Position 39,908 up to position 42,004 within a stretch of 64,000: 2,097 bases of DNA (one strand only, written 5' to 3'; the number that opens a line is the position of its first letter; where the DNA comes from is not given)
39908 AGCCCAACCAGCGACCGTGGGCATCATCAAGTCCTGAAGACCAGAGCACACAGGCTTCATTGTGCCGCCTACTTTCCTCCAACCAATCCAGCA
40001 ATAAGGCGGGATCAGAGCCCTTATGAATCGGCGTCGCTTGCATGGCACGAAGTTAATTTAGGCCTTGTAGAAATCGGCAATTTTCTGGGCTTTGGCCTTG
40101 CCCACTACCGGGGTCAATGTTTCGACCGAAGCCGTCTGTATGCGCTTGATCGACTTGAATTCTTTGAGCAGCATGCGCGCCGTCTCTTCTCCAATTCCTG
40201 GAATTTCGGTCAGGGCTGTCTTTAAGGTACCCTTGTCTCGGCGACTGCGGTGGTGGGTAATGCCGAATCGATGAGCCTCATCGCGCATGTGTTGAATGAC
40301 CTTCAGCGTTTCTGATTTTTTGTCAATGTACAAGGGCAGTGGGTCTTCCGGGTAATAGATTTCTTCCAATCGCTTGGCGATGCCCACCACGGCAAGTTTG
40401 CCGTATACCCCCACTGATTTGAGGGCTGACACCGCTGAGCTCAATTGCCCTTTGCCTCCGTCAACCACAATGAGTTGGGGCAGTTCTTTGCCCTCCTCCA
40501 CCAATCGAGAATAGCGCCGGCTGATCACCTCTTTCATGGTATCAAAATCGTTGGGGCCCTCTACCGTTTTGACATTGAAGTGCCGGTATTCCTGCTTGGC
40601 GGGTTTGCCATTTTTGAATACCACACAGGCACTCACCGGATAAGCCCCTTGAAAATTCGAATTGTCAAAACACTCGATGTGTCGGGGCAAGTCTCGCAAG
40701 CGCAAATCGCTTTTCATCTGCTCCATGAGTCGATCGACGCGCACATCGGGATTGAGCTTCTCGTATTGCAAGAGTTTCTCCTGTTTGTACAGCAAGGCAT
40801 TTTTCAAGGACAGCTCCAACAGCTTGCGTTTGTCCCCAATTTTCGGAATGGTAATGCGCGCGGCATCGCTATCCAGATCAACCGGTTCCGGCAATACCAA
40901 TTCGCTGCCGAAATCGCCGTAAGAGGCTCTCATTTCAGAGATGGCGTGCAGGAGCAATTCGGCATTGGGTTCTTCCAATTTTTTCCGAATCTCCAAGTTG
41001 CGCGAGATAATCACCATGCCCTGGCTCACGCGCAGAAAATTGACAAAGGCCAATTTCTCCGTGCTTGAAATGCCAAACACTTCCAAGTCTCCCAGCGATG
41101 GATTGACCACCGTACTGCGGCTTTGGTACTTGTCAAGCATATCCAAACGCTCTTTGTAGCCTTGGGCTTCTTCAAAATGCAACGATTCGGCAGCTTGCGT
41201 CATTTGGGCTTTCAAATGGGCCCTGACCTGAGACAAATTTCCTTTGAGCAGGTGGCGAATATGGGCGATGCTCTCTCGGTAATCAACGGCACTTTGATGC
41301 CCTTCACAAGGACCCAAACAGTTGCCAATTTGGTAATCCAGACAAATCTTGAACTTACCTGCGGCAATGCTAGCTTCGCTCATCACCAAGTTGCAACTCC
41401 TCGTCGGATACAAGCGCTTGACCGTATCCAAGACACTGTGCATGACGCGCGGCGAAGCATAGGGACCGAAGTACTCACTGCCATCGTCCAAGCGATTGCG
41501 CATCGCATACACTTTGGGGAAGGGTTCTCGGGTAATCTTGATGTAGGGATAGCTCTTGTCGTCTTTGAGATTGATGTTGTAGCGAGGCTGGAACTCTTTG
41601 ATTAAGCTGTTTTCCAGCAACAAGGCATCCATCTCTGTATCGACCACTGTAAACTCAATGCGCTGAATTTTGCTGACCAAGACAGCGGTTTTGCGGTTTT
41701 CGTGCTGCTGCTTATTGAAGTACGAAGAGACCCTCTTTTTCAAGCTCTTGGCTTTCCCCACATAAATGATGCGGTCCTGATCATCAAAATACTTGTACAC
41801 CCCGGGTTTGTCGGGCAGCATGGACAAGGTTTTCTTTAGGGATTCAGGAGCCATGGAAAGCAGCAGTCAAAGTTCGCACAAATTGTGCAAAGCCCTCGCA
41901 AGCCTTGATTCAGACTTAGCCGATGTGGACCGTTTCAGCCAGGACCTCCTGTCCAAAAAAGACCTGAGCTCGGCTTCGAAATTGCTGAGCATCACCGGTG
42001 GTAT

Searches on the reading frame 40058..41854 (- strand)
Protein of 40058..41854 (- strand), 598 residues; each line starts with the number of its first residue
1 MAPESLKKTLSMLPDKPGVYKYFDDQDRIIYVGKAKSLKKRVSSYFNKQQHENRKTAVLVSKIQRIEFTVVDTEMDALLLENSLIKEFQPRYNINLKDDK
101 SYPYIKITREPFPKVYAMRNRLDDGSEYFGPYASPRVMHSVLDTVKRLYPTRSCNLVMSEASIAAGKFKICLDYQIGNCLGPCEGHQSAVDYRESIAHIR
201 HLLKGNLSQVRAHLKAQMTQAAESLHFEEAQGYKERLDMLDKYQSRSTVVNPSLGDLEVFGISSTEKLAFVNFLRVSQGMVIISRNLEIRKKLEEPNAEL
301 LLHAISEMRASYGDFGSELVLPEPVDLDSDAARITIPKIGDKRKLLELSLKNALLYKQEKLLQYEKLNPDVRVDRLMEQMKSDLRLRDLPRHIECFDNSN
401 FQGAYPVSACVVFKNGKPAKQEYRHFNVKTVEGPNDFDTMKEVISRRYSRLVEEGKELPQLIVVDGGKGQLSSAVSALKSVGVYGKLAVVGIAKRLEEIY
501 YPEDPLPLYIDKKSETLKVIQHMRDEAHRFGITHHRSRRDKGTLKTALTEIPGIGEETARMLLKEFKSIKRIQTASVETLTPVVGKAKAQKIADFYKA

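Call 74: search_protein_families(library=pfam, proteins=[window:40058-41854:-], max_evalue=0.00001)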
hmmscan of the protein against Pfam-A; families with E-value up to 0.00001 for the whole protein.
window:40058-41854:- (598 aa): 5 families
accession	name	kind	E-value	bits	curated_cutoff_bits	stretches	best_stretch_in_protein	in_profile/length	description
PF08459.17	UvrC_RNaseH_dom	-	4.4e-53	179.8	22.3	1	383-532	3-159/159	UvrC RNAse H endonuclease domain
PF22920.2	UvrC_RNaseH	-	1.7e-12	47.7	24.3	1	256-357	1-113/116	UvrC Ribonuclease H-like domain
PF01541.30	GIY-YIG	-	3.2e-10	40.6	22.6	1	17-93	2-78/78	GIY-YIG catalytic domain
PF14520.12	HHH_5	-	5.9e-09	36.7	27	1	547-593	3-52/57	Helix-hairpin-helix domain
PF12826.13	HHH_2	-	1.7e-08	35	27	1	551-597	8-56/64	Helix-hairpin-helix motif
